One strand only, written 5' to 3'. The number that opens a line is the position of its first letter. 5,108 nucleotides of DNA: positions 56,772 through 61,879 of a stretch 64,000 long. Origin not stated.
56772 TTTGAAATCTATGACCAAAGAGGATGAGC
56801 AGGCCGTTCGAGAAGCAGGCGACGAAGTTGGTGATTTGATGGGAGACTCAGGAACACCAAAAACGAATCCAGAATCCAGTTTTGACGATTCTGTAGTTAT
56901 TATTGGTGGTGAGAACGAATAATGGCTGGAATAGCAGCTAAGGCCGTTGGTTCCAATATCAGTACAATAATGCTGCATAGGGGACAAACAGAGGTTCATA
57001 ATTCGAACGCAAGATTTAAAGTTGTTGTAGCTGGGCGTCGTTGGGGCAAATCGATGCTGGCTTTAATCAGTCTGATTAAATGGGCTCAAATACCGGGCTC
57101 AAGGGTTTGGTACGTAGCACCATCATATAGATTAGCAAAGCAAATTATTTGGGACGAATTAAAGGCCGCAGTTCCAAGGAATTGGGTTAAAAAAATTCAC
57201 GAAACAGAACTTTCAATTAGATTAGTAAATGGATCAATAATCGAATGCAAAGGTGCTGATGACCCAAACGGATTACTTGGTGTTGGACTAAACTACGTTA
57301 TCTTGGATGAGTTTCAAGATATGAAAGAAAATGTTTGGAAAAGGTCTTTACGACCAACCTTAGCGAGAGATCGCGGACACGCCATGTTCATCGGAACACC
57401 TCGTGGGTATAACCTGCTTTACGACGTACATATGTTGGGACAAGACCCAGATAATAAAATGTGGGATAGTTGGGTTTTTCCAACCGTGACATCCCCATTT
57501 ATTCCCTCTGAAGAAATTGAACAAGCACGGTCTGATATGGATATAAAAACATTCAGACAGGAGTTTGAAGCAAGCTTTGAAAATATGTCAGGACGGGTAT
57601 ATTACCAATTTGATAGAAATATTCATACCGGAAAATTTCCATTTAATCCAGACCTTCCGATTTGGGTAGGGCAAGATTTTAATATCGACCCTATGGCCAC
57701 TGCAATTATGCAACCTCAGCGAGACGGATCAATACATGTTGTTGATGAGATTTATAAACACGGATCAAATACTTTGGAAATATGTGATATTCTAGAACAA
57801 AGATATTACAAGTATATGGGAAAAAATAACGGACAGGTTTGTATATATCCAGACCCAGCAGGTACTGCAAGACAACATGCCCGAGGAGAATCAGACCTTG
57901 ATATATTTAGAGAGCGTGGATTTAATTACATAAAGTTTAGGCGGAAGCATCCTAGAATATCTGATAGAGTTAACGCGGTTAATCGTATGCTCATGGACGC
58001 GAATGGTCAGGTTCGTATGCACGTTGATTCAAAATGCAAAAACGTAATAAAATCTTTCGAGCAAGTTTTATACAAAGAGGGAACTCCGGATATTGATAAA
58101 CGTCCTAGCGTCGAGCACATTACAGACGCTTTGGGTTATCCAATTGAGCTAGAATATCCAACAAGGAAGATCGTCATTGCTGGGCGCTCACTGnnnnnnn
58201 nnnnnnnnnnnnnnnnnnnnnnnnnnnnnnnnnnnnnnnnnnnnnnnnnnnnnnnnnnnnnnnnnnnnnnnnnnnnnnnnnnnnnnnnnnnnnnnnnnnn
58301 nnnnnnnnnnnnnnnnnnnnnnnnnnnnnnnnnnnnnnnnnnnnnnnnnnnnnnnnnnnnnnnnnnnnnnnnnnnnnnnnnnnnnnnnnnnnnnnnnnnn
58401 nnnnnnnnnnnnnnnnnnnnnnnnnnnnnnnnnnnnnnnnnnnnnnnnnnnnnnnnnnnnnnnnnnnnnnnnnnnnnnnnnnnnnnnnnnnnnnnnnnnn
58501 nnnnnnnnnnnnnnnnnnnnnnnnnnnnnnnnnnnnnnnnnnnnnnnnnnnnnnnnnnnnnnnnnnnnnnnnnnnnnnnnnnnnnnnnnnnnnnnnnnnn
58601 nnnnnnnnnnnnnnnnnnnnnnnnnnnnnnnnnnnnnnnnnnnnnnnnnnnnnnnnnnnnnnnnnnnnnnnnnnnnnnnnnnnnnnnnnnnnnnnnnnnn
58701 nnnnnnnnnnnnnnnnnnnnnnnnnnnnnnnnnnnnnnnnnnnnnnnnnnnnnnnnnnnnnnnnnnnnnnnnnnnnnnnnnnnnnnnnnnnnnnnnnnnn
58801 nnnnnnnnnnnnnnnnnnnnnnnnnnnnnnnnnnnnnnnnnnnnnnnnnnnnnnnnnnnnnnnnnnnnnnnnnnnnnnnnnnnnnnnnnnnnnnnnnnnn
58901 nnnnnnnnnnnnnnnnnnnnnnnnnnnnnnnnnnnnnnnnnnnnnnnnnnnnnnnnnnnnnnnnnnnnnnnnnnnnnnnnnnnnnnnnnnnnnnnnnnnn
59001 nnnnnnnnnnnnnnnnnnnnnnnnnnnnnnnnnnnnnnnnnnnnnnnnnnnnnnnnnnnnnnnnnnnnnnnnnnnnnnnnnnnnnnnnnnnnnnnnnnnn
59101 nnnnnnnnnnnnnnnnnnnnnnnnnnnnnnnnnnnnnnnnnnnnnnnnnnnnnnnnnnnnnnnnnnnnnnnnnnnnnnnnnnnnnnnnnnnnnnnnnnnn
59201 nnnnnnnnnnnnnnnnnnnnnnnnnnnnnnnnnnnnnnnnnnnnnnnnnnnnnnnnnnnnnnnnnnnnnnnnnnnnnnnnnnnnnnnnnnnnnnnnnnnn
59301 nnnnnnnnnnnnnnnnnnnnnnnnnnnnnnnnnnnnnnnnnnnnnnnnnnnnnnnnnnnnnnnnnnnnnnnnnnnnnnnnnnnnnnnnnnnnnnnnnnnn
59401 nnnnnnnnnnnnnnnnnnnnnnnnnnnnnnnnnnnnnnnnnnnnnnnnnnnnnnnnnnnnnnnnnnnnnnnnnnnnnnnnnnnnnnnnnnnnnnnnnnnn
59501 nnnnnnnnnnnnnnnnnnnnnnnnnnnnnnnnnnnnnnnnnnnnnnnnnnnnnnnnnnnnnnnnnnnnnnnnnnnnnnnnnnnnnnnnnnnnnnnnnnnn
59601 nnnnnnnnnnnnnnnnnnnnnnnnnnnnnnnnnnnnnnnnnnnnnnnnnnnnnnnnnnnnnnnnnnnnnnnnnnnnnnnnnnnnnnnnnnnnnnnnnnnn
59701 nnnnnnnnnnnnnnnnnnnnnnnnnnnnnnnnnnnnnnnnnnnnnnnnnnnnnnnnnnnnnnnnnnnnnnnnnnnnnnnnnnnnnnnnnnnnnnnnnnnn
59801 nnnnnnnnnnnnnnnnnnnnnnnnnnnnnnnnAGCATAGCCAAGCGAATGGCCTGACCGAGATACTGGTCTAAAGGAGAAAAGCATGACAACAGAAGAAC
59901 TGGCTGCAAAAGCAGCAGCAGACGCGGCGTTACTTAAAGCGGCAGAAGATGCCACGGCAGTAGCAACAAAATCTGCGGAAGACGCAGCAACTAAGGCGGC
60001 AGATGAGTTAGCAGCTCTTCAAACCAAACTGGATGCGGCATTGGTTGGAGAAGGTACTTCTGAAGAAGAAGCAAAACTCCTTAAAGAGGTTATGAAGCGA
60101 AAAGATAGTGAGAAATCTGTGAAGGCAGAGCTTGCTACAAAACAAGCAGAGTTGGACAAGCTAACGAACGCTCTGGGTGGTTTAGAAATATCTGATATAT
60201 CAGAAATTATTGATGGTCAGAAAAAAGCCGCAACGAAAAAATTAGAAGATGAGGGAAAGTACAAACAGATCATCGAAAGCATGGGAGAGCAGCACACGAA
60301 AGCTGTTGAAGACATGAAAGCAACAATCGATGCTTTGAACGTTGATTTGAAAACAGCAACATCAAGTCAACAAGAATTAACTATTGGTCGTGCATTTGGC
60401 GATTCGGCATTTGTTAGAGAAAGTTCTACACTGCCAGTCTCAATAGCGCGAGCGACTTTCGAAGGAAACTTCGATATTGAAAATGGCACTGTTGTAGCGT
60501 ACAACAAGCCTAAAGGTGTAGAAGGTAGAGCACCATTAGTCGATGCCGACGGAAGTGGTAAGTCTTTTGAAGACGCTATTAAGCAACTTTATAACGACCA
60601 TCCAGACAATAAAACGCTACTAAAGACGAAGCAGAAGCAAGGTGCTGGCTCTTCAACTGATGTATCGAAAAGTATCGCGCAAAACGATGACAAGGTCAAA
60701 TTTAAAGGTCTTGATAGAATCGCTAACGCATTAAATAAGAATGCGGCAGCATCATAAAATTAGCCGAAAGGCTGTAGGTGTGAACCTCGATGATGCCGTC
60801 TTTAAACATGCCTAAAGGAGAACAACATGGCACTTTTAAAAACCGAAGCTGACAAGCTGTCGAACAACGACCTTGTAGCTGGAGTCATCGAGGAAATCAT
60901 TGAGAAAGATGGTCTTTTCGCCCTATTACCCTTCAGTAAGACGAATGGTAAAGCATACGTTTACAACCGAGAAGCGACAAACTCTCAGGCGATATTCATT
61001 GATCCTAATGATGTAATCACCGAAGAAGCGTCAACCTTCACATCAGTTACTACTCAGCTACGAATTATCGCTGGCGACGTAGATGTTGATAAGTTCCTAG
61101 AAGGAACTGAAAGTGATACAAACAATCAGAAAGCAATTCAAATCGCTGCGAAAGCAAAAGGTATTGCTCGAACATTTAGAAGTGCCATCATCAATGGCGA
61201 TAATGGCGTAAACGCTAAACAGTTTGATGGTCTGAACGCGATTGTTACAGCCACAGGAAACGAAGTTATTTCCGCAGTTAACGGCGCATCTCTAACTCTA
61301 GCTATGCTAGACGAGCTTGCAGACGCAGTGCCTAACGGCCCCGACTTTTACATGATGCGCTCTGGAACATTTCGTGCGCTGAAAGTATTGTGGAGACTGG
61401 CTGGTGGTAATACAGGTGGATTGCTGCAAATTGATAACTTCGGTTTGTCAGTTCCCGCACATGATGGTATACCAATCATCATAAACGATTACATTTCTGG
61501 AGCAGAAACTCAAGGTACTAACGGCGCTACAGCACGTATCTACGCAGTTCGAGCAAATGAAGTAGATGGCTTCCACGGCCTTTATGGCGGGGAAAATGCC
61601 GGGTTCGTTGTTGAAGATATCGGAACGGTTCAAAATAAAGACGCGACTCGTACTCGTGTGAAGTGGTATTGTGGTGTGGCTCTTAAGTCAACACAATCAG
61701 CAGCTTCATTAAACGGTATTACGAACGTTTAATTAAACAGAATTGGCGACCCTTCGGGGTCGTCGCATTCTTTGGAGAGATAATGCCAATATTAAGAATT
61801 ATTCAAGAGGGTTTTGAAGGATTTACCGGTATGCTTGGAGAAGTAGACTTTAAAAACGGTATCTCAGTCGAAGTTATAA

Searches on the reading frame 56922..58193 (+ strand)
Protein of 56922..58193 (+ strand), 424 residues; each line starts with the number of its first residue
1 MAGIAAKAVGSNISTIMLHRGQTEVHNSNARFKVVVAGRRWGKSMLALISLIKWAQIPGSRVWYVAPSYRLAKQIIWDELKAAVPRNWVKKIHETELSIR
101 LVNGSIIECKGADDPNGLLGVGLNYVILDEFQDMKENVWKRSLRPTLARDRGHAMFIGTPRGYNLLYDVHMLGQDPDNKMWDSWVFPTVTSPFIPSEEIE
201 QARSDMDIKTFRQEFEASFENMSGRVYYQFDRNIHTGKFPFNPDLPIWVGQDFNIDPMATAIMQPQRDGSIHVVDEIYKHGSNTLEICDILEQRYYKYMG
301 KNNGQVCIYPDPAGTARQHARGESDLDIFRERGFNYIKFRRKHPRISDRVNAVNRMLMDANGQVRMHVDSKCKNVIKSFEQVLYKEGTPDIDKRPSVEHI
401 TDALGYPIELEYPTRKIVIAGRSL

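Call 35: search_protein_families(library=pfam, proteins=[window:56922-58193:+], max_evalue=0.001)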
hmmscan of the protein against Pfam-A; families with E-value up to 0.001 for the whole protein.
window:56922-58193:+ (424 aa): 3 families
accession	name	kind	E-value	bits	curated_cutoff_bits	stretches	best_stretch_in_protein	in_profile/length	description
PF17289.8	Terminase_6C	-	7.3e-07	29.7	22.6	1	250-392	2-136/155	Terminase RNaseH-like domain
PF03237.21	Terminase_6N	-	3.9e-06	27.1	22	1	36-231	3-212/215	Terminase large subunit, T4likevirus-type, N-terminal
PF04466.19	Terminase_3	-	0.00061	19.8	23.2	0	30-155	2-131/201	Phage terminase large subunit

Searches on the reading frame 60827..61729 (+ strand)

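Call 35: search_protein_families(library=pfam, proteins=[window:60827-61729:+], max_evalue=0.001)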
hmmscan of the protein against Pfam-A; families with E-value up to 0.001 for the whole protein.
window:60827-61729:+ (301 aa): 1 family
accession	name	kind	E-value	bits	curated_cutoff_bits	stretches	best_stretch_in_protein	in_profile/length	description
PF20911.3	GP7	-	2.9e-06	26.8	27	1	61-147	51-143/313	Major capsid protein GP7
